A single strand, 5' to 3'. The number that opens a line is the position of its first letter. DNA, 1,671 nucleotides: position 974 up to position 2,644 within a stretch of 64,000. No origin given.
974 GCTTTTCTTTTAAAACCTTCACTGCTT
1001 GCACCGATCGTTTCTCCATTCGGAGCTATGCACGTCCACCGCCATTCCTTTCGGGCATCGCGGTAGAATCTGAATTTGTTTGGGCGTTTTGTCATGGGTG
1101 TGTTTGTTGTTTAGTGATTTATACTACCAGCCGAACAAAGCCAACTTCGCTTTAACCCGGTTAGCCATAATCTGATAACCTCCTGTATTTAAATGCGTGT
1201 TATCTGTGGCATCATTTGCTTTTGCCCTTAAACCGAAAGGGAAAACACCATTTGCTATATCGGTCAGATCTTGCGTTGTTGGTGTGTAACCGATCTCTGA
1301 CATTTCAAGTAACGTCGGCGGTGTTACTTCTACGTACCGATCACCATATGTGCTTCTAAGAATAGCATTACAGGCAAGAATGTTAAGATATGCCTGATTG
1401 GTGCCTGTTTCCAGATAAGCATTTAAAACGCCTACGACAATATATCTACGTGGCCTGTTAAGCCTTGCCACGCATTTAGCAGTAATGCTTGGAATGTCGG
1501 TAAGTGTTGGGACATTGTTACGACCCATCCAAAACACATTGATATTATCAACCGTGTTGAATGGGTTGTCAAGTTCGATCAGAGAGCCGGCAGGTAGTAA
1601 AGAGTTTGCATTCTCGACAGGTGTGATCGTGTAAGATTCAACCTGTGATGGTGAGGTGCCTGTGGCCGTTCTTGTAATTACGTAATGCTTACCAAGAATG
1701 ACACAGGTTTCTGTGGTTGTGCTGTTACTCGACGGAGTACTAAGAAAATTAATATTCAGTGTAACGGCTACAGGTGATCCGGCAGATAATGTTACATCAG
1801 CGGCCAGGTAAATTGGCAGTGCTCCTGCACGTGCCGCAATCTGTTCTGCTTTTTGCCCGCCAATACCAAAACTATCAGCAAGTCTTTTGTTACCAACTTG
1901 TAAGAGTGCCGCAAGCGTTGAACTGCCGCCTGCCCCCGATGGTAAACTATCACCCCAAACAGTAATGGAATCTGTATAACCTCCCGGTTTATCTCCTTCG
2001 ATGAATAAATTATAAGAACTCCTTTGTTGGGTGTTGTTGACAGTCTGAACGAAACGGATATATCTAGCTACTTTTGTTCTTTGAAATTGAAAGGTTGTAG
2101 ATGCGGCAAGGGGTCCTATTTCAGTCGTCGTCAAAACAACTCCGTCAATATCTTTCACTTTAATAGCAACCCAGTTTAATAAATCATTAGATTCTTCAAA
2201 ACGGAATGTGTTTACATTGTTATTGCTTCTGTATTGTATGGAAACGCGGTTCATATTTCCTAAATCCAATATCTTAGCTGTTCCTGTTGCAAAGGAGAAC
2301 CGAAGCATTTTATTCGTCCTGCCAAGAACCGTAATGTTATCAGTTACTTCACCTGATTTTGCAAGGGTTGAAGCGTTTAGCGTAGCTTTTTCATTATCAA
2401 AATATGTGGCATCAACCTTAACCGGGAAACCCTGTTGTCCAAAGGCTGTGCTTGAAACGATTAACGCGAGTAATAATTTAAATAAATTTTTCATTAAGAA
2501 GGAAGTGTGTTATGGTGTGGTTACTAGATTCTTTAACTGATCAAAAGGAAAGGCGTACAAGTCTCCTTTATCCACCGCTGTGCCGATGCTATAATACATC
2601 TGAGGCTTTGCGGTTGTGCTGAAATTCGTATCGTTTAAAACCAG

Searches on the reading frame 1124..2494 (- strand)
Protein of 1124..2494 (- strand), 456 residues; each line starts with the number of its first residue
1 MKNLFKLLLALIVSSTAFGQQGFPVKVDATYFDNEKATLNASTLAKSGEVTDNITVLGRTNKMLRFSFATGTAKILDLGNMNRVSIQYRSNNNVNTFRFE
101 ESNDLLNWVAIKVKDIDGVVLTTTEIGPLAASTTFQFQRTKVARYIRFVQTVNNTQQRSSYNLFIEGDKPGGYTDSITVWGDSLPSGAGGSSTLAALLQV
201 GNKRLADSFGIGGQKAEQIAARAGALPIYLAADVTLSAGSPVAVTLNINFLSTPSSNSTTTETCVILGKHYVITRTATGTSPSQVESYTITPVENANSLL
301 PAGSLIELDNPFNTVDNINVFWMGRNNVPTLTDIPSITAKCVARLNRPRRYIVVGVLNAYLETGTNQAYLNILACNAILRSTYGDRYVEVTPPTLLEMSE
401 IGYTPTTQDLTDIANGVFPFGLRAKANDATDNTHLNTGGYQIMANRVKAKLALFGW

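Call 32: find_encoding_contigs(protein=window:1124-2494:-, flank=10000, max_places=4)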
Protein window:1124-2494:- (456 aa): 1 contig read that carries it; 1 place shown.
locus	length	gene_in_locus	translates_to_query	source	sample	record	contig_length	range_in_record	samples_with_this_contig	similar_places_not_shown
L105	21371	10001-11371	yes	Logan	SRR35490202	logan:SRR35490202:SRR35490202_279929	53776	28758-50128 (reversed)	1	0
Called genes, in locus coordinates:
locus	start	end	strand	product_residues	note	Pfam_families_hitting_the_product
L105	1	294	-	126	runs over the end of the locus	-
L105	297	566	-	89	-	-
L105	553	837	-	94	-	-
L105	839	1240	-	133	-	-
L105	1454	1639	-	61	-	-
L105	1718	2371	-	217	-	-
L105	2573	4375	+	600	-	-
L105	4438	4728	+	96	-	-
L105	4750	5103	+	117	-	-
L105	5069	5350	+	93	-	-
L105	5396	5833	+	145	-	-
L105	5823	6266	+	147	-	-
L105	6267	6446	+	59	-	-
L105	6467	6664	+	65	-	-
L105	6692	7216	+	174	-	-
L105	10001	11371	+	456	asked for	-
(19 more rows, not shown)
